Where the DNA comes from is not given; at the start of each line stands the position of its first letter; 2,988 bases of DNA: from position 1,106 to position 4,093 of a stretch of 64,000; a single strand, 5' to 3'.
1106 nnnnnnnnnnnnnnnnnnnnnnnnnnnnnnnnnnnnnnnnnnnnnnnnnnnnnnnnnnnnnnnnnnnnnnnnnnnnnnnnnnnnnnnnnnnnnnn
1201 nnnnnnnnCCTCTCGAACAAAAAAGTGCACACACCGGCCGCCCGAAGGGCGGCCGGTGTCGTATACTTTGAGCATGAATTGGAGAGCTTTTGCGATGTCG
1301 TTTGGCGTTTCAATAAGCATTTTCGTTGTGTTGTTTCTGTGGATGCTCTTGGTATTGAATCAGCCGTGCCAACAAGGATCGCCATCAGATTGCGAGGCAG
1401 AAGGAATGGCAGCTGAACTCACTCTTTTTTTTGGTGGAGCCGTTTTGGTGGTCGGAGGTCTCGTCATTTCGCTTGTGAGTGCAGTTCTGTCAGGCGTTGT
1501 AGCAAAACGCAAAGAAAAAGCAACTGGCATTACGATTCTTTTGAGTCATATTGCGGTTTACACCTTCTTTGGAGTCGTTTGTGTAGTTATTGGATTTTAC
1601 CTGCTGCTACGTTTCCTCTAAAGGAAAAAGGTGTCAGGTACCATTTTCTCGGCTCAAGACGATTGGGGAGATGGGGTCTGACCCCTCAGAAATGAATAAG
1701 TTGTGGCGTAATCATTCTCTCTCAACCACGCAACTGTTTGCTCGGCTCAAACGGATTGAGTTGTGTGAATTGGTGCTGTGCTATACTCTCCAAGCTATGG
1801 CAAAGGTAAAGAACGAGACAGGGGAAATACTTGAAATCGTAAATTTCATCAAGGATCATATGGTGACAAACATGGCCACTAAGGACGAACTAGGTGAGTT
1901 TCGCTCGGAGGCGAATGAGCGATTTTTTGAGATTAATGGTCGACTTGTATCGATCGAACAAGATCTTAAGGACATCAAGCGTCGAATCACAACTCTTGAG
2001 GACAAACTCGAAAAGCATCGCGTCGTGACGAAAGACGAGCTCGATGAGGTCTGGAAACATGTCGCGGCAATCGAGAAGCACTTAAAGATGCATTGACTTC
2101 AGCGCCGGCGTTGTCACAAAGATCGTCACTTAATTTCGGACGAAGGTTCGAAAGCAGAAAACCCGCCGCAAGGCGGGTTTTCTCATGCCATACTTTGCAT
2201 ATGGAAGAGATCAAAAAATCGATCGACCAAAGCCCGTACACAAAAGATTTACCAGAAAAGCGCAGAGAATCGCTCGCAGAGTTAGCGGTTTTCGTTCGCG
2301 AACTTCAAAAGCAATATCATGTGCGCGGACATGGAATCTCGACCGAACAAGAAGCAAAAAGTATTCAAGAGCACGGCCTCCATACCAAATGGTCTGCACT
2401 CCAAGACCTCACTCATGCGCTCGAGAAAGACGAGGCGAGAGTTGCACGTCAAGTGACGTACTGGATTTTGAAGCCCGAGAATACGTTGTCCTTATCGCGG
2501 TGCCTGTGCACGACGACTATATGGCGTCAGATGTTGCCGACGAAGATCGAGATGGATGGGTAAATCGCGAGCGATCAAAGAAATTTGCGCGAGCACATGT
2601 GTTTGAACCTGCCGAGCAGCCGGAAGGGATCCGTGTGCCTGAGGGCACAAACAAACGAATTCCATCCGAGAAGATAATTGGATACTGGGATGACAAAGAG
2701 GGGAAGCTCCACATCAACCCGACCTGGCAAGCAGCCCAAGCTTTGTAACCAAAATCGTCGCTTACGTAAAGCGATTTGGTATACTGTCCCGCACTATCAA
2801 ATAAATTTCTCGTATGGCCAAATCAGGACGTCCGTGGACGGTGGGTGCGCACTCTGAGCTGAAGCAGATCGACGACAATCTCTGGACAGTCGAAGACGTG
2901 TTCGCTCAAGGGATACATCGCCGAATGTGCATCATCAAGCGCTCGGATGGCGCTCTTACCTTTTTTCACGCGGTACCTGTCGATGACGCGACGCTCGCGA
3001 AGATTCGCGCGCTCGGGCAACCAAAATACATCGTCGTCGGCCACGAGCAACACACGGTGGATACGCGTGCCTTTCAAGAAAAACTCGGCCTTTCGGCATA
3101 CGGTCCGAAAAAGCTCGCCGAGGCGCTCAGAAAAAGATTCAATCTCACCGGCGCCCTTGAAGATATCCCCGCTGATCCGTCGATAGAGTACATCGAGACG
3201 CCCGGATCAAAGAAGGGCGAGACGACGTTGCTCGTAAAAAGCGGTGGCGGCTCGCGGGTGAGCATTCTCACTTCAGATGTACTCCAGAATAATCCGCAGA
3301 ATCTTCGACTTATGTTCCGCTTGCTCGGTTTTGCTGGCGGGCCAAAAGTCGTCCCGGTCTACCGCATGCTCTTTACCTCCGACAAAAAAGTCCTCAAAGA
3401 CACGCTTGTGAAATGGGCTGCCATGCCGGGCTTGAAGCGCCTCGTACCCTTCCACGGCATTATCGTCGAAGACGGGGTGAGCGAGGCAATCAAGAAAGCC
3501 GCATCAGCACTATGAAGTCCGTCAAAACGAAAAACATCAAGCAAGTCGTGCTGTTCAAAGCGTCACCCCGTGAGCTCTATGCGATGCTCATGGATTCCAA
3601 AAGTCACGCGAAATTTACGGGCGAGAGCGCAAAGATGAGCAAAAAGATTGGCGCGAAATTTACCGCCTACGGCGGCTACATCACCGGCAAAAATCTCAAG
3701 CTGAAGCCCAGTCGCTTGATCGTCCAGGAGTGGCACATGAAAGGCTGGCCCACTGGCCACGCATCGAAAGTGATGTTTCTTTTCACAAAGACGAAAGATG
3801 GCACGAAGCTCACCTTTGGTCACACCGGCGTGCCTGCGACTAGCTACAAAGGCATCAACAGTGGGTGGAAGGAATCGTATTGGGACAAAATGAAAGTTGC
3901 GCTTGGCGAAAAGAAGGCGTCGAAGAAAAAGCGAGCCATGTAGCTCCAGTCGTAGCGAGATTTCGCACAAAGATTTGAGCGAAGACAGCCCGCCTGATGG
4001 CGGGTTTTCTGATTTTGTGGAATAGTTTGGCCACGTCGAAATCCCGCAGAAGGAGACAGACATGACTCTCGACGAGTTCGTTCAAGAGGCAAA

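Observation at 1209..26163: Two large accessory insertions split tuf - rpsJ - rplC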

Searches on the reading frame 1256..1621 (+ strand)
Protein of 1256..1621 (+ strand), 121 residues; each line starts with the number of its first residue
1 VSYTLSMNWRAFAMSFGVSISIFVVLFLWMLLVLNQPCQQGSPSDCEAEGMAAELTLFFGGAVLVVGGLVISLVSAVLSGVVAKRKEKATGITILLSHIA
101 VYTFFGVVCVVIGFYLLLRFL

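Call 7: search_protein_families(library=pfam, proteins=[window:1256-1621:+], max_evalue=0.01)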
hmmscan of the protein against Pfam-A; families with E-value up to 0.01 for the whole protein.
window:1256-1621:+ (121 aa): 1 family
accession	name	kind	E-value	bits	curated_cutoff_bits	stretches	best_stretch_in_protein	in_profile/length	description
PF13273.12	DUF4064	-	0.0086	16.7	32.1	1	13-99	12-97/102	Protein of unknown function (DUF4064)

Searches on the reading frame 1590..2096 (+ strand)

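Call 7: search_protein_families(library=pfam, proteins=[window:1590-2096:+], max_evalue=0.01)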
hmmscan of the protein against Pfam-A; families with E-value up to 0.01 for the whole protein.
window:1590-2096:+ (168 aa): 1 family
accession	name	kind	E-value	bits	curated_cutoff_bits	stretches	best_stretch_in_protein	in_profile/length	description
PF07889.17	DUF1664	-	0.0031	18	34.6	0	68-142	41-119/124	Protein of unknown function (DUF1664)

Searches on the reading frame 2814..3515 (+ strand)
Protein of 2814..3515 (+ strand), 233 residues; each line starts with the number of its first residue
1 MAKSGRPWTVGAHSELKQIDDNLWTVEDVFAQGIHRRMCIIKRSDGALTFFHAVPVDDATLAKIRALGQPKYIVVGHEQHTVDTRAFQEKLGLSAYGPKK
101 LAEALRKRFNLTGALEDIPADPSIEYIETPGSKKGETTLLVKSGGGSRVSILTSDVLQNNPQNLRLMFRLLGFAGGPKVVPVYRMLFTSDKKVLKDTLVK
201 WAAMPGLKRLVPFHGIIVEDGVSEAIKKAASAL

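Call 7: search_protein_families(library=pfam, proteins=[window:2814-3515:+], max_evalue=0.01)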
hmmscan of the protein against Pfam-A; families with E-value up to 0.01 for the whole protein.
window:2814-3515:+ (233 aa): 0 families

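Call 91: search_protein_families(library=padloc, proteins=[window:2814-3515:+], max_evalue=0.001)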
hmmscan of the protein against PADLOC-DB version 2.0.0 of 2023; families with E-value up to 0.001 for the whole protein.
window:2814-3515:+ (233 aa): 0 families

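Call 92: search_protein_families(library=ncbifam, proteins=[window:2814-3515:+], max_evalue=0.001)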
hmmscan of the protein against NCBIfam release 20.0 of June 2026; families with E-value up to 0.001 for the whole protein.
window:2814-3515:+ (233 aa): 0 families

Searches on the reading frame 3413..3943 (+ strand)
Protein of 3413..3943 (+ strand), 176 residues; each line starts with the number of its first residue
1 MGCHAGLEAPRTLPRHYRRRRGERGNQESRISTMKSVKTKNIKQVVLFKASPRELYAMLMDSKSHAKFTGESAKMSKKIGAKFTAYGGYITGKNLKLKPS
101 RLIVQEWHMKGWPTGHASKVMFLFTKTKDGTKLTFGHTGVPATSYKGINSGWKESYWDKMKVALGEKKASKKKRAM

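Call 7: search_protein_families(library=pfam, proteins=[window:3413-3943:+], max_evalue=0.01)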
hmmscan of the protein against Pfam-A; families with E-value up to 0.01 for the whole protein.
window:3413-3943:+ (176 aa): 1 family
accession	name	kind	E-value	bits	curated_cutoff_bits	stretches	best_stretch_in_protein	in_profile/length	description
PF08327.17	AHSA1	-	7e-20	72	22.1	1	49-164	1-124/125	Activator of Hsp90 ATPase homolog 1-like protein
